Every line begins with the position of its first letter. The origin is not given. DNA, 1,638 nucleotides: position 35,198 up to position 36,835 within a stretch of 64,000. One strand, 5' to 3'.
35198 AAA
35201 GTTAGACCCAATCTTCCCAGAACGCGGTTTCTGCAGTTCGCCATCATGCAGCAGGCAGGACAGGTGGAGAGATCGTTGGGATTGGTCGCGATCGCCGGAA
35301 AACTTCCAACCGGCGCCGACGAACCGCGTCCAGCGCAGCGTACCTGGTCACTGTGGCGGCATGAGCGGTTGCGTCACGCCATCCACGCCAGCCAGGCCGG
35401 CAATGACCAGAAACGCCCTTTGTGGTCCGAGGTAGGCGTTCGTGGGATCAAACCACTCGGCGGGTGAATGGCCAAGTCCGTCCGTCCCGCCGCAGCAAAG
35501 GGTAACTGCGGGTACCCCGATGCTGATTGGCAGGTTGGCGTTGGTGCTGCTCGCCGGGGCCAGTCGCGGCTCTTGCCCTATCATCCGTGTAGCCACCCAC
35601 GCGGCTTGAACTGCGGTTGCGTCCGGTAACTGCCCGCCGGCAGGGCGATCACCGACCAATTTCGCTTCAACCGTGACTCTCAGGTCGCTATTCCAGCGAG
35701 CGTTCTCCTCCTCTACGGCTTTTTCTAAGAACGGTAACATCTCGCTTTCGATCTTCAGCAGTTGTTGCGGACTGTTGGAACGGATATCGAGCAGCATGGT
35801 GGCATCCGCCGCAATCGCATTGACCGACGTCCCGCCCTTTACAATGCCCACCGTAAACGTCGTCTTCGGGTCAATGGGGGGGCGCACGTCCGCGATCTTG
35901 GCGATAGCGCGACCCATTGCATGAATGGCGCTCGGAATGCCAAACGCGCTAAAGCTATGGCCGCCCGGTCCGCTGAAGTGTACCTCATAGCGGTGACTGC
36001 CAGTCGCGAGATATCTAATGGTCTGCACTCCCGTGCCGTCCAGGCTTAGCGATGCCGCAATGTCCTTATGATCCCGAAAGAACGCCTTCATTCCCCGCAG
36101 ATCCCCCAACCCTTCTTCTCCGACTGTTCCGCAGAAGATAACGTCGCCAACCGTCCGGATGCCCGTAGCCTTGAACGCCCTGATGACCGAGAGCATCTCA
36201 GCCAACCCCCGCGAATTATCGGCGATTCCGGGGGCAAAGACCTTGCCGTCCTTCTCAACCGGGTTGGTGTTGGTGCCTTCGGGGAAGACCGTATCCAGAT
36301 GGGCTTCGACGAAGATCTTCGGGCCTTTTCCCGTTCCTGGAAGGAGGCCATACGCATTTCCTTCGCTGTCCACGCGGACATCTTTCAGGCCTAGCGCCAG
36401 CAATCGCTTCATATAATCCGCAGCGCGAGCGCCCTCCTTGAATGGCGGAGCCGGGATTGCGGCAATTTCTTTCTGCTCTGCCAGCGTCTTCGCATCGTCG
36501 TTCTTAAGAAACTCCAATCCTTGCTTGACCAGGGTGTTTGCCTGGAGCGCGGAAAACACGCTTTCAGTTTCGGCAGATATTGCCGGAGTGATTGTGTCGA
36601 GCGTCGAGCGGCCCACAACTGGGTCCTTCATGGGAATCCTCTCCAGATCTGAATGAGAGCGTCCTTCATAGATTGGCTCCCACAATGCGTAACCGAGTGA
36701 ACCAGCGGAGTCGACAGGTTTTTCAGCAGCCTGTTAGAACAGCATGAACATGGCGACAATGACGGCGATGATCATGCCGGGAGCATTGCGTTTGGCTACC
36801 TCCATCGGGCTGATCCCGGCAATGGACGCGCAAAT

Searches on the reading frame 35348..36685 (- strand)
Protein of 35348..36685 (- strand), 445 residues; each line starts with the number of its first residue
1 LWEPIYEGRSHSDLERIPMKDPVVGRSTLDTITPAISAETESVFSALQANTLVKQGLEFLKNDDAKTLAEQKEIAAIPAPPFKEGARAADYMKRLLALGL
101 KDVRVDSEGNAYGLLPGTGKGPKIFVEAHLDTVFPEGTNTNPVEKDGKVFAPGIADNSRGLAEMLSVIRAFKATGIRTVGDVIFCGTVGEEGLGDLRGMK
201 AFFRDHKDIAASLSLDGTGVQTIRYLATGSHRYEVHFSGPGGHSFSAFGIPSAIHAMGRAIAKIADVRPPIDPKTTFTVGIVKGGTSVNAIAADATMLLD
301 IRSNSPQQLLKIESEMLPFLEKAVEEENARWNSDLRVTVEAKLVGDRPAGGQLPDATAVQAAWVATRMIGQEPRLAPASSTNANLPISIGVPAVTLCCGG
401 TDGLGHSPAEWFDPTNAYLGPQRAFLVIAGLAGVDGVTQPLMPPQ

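Call 33: search_protein_families(library=pfam, proteins=[window:35348-36685:-], max_evalue=0.01)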
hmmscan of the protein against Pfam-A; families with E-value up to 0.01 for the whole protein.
window:35348-36685:- (445 aa): 3 families
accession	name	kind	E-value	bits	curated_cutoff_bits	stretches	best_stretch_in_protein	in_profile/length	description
PF01546.33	Peptidase_M20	-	2.6e-18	67.1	24.6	1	127-416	3-192/206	Peptidase family M20/M25/M40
PF07687.19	M20_dimer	-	2.4e-12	47.2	21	1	229-324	5-103/107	Peptidase dimerisation domain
PF04389.22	Peptidase_M28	-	1.1e-09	38.8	21.3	1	114-227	5-104/193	Peptidase family M28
